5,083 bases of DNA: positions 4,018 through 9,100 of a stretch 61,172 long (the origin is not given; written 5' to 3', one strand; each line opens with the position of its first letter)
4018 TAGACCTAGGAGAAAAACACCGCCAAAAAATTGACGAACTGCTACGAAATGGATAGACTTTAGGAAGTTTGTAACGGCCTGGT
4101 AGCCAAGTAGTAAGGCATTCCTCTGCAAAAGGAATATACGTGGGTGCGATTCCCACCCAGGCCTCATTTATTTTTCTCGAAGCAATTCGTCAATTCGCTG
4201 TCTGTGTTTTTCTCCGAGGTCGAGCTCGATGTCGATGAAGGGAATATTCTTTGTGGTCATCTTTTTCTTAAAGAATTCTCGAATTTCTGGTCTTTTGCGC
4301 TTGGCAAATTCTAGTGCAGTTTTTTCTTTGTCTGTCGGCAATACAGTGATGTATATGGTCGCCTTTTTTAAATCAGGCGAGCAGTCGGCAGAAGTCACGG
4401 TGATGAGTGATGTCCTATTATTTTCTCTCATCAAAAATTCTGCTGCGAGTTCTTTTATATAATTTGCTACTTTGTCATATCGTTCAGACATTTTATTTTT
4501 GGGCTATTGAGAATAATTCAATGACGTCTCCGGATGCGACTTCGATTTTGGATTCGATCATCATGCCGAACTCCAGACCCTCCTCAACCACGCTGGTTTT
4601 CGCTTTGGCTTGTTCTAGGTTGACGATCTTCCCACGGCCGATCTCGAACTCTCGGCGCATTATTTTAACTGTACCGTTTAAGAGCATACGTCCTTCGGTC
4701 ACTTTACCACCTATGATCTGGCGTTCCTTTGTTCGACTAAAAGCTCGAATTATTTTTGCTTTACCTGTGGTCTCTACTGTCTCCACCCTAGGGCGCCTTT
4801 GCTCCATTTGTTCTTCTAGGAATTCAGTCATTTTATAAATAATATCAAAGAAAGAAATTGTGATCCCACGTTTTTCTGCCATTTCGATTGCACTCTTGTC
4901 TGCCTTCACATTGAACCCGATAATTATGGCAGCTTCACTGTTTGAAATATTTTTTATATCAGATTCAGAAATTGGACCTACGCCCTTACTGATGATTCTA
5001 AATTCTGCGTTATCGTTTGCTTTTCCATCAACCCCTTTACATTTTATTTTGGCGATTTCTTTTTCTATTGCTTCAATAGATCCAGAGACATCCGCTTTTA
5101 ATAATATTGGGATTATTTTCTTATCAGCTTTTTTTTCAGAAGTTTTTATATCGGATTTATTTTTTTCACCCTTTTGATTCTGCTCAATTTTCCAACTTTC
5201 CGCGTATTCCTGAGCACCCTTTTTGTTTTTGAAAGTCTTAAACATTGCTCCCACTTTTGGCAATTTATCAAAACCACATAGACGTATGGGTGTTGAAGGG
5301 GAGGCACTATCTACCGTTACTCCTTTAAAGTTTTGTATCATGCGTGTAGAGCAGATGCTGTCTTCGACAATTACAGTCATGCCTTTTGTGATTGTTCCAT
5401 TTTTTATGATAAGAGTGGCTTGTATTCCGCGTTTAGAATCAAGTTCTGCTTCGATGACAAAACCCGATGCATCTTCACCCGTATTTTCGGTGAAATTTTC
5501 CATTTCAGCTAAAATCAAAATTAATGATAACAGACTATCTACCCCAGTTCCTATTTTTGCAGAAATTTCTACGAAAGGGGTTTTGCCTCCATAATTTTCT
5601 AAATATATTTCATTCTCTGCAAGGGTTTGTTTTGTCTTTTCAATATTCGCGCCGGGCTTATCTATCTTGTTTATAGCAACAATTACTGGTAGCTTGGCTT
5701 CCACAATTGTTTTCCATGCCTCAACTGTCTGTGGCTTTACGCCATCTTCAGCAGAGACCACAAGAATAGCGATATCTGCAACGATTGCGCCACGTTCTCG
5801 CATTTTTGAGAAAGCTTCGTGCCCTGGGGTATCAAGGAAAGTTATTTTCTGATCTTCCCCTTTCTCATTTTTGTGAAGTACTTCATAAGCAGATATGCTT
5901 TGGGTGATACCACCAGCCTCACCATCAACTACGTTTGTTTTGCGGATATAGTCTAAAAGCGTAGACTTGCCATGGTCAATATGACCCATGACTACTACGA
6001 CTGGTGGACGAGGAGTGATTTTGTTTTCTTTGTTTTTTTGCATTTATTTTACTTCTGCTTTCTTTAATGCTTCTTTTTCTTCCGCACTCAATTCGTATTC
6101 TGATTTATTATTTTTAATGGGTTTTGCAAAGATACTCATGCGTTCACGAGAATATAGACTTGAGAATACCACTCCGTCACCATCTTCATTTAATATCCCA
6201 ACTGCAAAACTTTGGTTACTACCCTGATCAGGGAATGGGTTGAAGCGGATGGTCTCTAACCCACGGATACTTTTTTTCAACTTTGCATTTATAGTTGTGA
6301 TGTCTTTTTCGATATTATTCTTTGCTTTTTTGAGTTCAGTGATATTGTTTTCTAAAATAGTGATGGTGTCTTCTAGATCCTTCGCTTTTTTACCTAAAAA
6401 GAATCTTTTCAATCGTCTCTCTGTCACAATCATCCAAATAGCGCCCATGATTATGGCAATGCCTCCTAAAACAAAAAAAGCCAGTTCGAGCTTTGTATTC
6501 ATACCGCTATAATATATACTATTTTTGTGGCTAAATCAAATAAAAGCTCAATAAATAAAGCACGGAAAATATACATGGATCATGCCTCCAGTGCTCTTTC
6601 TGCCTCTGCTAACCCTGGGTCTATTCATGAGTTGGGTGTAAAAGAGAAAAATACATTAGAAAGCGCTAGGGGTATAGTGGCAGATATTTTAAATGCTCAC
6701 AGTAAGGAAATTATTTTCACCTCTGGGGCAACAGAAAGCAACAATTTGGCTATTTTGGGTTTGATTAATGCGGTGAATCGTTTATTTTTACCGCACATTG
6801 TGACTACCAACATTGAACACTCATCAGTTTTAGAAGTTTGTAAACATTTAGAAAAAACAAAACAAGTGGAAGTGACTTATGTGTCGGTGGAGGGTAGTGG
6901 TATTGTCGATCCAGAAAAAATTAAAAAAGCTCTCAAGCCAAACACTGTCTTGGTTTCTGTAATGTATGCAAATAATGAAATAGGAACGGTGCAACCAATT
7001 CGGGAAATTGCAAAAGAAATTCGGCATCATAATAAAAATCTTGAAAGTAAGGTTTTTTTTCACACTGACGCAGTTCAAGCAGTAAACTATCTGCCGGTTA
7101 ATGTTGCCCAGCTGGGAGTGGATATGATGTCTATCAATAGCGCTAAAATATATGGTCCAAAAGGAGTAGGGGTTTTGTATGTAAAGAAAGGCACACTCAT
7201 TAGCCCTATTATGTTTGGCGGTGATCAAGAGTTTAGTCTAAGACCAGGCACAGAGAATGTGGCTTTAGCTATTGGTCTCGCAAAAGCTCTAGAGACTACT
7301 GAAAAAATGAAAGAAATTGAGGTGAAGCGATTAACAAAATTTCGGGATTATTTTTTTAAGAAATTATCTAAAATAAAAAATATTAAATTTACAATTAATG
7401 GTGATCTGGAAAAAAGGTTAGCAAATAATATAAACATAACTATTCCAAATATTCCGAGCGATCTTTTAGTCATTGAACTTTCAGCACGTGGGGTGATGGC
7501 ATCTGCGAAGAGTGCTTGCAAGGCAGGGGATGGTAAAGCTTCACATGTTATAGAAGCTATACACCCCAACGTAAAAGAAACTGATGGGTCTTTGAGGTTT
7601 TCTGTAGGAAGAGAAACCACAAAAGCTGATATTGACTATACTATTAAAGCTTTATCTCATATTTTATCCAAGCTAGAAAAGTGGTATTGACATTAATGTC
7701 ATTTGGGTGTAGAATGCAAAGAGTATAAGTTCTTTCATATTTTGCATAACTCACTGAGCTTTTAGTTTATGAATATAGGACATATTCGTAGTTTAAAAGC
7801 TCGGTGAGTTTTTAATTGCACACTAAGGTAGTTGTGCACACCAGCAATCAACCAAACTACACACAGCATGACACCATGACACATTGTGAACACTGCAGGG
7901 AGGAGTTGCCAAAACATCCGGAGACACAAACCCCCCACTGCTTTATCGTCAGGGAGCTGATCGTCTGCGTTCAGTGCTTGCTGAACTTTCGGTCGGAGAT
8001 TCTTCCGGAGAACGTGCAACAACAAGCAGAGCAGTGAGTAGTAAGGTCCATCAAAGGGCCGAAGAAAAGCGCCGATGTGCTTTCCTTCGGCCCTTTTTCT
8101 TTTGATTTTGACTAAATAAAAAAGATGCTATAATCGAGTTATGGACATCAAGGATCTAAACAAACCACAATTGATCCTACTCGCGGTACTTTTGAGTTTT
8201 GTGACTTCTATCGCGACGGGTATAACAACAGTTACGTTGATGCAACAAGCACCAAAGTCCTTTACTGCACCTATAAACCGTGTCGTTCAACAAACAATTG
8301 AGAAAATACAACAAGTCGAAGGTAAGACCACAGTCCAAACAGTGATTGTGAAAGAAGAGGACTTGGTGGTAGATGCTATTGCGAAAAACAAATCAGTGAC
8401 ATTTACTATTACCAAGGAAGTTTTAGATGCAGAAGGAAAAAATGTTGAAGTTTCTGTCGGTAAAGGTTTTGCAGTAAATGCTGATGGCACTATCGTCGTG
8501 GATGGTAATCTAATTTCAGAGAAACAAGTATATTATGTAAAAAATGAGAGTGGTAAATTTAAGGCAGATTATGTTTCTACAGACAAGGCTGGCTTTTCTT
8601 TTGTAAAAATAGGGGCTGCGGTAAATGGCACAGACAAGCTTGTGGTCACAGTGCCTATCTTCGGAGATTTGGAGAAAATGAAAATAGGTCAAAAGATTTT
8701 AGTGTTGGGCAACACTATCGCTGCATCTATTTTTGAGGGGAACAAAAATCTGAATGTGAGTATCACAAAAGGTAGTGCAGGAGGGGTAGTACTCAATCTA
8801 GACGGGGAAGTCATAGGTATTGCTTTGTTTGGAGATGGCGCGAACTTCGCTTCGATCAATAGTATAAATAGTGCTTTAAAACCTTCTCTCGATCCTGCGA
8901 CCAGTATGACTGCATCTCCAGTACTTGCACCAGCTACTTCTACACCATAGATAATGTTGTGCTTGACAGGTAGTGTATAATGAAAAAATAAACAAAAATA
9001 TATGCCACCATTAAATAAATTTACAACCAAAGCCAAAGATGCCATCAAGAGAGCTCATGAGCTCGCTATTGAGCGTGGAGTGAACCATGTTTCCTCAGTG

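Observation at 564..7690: Mirror-image, diverged duplication of a nifS-DUF4446-infB-rbfA block pivoting on tRNA-Cys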

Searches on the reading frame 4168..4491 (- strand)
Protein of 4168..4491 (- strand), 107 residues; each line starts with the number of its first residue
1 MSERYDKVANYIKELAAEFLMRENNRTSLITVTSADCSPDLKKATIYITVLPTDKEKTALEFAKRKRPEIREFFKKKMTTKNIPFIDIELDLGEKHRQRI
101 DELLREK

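Call 17: find_encoding_contigs(protein=window:4168-4491:-, flank=10000, max_places=10)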
Protein window:4168-4491:- (107 aa): 5 contigs read that carry it; 3 places shown.
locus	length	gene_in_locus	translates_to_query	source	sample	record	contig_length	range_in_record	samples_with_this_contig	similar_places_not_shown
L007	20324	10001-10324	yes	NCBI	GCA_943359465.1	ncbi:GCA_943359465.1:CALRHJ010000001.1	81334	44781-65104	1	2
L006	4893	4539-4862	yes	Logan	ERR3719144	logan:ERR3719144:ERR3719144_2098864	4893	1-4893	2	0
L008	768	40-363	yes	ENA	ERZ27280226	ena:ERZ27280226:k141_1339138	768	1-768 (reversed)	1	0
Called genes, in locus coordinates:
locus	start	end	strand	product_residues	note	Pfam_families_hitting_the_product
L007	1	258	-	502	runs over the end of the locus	PF26002:Beta-barrel_AprE (faint), PF25954:Beta-barrel_RND_2, PF25990:Beta-barrel_YknX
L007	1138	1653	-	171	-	PF07291:MauE (weak), PF07681:DoxX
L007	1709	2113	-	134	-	-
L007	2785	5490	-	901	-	PF02861:Clp_N, PF23569:NBD_SMAX1, PF00004:AAA, PF17871:AAA_lid_9, PF00004:AAA, PF07724:AAA_2, PF07728:AAA_5, PF10431:ClpB_D2-small, +5 more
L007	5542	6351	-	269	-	-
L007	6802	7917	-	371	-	PF00266:Aminotran_5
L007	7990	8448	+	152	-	PF14584:DUF4446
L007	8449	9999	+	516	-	PF00009:GTP_EFTU, PF00071:Ras (weak), PF01926:MMR_HSR1, PF02421:FeoB_N (faint), PF08477:Roc (weak), PF22042:EF-G_D2, PF11987:IF-2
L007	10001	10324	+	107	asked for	PF02033:RBFA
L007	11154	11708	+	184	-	-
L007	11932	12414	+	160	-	-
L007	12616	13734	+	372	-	-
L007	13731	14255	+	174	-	-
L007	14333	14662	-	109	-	PF18895:T4SS_pilin (weak)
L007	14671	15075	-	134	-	PF18895:T4SS_pilin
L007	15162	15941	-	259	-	PF18895:T4SS_pilin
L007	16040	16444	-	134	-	PF18895:T4SS_pilin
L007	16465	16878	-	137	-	PF18895:T4SS_pilin (weak)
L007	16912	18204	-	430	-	PF01547:SBP_bac_1, PF13416:SBP_bac_8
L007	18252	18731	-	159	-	PF01209:Ubie_methyltran, PF02475:TRM5-TYW2_MTfase (weak), PF13847:Methyltransf_31, PF08241:Methyltransf_11, PF08242:Methyltransf_12, PF13649:Methyltransf_25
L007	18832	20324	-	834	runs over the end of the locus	PF00521:DNA_topoisoIV, PF03989:DNA_gyraseA_C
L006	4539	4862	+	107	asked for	PF02033:RBFA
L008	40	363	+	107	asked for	PF02033:RBFA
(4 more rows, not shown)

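Call 33: search_protein_families(library=pfam, proteins=[window:4168-4491:-], max_evalue=0.001)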
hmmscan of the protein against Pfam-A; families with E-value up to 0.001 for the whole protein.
window:4168-4491:- (107 aa): 1 family
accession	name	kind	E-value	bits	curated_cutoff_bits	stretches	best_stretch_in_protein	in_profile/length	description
PF02033.23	RBFA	-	1.6e-15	57.7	34.7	1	4-104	1-105/105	Ribosome-binding factor A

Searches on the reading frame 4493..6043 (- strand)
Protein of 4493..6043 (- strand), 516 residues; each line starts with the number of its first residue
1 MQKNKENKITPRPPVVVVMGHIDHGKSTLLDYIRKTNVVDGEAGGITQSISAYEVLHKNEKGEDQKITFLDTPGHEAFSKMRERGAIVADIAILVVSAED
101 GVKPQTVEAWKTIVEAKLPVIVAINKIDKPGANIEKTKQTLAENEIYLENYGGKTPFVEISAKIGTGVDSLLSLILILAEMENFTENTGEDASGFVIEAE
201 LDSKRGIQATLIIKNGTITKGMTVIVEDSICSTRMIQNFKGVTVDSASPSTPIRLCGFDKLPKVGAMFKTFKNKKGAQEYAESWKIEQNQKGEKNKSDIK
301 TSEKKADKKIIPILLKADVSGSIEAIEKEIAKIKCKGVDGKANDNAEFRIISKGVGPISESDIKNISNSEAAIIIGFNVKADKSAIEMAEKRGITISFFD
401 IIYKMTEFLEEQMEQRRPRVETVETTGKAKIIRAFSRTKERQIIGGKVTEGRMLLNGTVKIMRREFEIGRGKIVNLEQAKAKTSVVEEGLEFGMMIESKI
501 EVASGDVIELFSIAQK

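Call 10: find_encoding_contigs(protein=window:4493-6043:-, flank=10000, max_places=10)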
Protein window:4493-6043:- (516 aa): 4 contigs read that carry it; 2 places shown.
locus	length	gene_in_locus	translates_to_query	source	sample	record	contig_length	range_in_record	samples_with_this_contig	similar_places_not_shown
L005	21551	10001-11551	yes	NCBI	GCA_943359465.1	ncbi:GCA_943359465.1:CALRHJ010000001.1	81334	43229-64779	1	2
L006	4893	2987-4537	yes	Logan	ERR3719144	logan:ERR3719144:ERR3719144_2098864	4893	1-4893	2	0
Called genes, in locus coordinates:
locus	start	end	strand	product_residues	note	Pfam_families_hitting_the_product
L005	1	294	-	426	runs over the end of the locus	PF02687:FtsX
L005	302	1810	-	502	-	PF26002:Beta-barrel_AprE (faint), PF25954:Beta-barrel_RND_2, PF25990:Beta-barrel_YknX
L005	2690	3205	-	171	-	PF07291:MauE (weak), PF07681:DoxX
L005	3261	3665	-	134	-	-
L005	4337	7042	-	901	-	PF02861:Clp_N, PF23569:NBD_SMAX1, PF00004:AAA, PF17871:AAA_lid_9, PF00004:AAA, PF07724:AAA_2, PF07728:AAA_5, PF10431:ClpB_D2-small, +5 more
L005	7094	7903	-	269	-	-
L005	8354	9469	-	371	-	PF00266:Aminotran_5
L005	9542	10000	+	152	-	PF14584:DUF4446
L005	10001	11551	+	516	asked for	PF00009:GTP_EFTU, PF00071:Ras (weak), PF01926:MMR_HSR1, PF02421:FeoB_N (faint), PF08477:Roc (weak), PF22042:EF-G_D2, PF11987:IF-2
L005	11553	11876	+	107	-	PF02033:RBFA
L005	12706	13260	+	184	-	-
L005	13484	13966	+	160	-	-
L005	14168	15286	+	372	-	-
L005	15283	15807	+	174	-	-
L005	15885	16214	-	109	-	PF18895:T4SS_pilin (weak)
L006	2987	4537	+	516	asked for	PF00009:GTP_EFTU, PF00071:Ras (weak), PF01926:MMR_HSR1, PF02421:FeoB_N (faint), PF08477:Roc (weak), PF22042:EF-G_D2, PF11987:IF-2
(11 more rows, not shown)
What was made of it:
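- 4493..6043 (-): Short IF-2 (516 aa), arm 2. The exact protein is carried on 50-200 kb contigs, including NCBI CALRHJ010000001.1 (call 10).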

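Call 33: search_protein_families(library=pfam, proteins=[window:4493-6043:-], max_evalue=0.001)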
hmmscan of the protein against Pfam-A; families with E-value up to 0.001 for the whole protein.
window:4493-6043:- (516 aa): 8 families
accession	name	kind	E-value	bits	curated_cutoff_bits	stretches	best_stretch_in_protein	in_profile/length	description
PF00009.33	GTP_EFTU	-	1.6e-37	129.4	26.5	1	16-176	6-183/188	Elongation factor Tu GTP binding domain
PF11987.13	IF-2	-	1.5e-25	89.8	27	1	288-407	4-114/117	Translation-initiation factor 2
PF22042.2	EF-G_D2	-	2.2e-15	57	27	1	192-268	2-81/84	Elongation factor G domain 2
PF01926.29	MMR_HSR1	-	3.3e-10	40.5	21.9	1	16-126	2-113/113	50S ribosome-binding GTPase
PF00071.28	Ras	-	1.7e-07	31.4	21.6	1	16-174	2-155/162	Ras family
PF08477.19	Roc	-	8.9e-07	29.6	27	1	16-128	2-119/119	Ras of Complex, Roc, domain of DAPkinase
PF02421.24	FeoB_N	-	3.7e-06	27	27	1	16-173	3-154/156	Ferrous iron transport protein B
PF00350.29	Dynamin_N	-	0.00057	20.4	27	0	16-133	1-112/168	Dynamin family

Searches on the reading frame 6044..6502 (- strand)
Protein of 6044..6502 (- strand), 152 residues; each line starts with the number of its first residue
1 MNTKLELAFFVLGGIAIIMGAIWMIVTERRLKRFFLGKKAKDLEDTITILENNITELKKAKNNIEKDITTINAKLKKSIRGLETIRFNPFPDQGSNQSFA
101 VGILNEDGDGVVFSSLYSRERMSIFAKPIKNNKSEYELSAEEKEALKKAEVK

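Call 33: search_protein_families(library=pfam, proteins=[window:6044-6502:-], max_evalue=0.001)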
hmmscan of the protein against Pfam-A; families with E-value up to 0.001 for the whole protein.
window:6044-6502:- (152 aa): 1 family
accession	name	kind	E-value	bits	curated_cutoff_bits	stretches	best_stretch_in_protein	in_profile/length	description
PF14584.11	DUF4446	-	2.4e-36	125.4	27.4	1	9-149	9-149/150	Protein of unknown function (DUF4446)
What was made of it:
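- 6044..6502 (-): DUF4446 protein, arm 2. PF14584 (call 33).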

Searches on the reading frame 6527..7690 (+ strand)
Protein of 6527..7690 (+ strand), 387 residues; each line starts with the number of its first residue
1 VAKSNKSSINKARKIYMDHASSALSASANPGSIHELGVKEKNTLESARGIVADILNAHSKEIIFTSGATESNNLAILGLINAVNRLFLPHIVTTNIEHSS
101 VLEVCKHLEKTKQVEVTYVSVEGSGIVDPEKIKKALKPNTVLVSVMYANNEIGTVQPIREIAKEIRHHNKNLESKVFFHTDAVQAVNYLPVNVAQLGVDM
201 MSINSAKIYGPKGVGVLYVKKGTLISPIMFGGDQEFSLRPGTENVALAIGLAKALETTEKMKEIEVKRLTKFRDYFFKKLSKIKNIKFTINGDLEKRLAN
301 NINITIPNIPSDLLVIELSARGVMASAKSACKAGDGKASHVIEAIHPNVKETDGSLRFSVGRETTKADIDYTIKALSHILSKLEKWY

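Call 33: search_protein_families(library=pfam, proteins=[window:6527-7690:+], max_evalue=0.001)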
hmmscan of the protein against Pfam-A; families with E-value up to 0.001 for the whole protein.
window:6527-7690:+ (387 aa): 2 families
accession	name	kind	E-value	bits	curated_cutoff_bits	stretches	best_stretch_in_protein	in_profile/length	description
PF00266.25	Aminotran_5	-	1.2e-64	219.1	21.5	1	9-371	16-370/371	Aminotransferase class-V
PF01212.27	Beta_elim_lyase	-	0.00055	19.8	27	1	60-183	48-170/288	Beta-eliminating lyase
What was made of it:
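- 6527..7690 (+): nifS-like cysteine desulfurase, arm 2. Aminotran_5, E=1.2e-64 (call 33).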

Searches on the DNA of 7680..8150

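Call 42: search_rna_families(source=window, start=7680, end=8150, threshold=evalue, max_evalue=1)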
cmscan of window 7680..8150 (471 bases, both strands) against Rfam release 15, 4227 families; matches with E-value up to 1: 11.
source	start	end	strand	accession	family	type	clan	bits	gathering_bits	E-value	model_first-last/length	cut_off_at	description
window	7754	7806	+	RF03925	mir-1011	Gene; miRNA;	-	30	60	0.00077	1-54/54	no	mir-1011 microRNA precursor family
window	7974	8098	+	RF02728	HrrF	Gene; sRNA;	-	29.5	77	0.0029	1-116/116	no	Haemophilus regulatory RNA responsive to iron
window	7746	7814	-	RF04340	Plastid-psbJ-4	Cis-reg;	CL00152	28.2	55.2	0.0048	1-65/65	no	Plastid-psbJ-4 3UTR RNA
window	7748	7810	+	RF04241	mir-5014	Gene; miRNA;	-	25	101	0.0069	1-123/123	no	mir-5014 microRNA precursor family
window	7741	7816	+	RF04007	mir-8489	Gene; miRNA;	-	22.9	99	0.03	1-90/90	no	mir-8489 microRNA precursor family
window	7742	7821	+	RF04263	MIR2593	Gene; miRNA;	-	22.1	96.2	0.25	1-116/116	no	MIR2593 microRNA precursor family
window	7746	7812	+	RF04339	Plastid-psbJ-3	Cis-reg;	CL00152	19.9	61.7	0.62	57-123/125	no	Plastid-psbJ-3 3UTR RNA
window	7740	7825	+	RF04138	mir-9243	Gene; miRNA;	-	19.6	83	0.34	1-86/86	no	mir-9243 microRNA precursor family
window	7747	7838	-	RF00561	SNORA40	Gene; snRNA; snoRNA; HACA-box;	-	19.4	51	0.63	1-128/128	no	Small nucleolar RNA SNORA40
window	7682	7855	+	RF01295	SCARNA7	Gene; snRNA; snoRNA; scaRNA;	-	18.1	65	0.023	1-330/330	no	Small Cajal body-specific RNA 7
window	8054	8097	+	RF03790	MIR8008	Gene; miRNA;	-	17.5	66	0.86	1-55/55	no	MIR8008 microRNA precursor family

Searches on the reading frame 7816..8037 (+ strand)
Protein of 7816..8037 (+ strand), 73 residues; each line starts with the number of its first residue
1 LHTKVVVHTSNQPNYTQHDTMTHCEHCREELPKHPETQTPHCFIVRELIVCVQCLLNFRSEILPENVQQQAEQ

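Call 43: search_protein_families(library=pfam, proteins=[window:7816-8037:+], max_evalue=0.01)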
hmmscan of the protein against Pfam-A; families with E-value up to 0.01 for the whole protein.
window:7816-8037:+ (73 aa): 1 family
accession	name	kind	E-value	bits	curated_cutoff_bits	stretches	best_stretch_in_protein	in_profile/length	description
PF12368.13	Rhodanese_C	-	0.0043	17.8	26.9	1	14-57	15-56/66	Rhodanase C-terminal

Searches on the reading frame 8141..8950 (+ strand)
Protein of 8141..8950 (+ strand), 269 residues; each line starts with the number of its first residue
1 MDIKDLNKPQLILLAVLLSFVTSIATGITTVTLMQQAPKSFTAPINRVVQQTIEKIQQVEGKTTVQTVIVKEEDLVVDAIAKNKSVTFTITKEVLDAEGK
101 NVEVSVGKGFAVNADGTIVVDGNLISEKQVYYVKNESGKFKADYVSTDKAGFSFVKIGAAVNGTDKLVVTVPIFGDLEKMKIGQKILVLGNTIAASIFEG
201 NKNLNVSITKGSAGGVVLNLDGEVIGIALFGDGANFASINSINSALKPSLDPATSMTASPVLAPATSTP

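Call 33: search_protein_families(library=pfam, proteins=[window:8141-8950:+], max_evalue=0.001)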
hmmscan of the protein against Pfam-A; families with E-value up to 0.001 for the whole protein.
window:8141-8950:+ (269 aa): 1 family
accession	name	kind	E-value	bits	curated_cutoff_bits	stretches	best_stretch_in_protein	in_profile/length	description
PF13365.12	Trypsin_2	-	0.00027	22.1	27.6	0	107-227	1-144/144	Trypsin-like peptidase domain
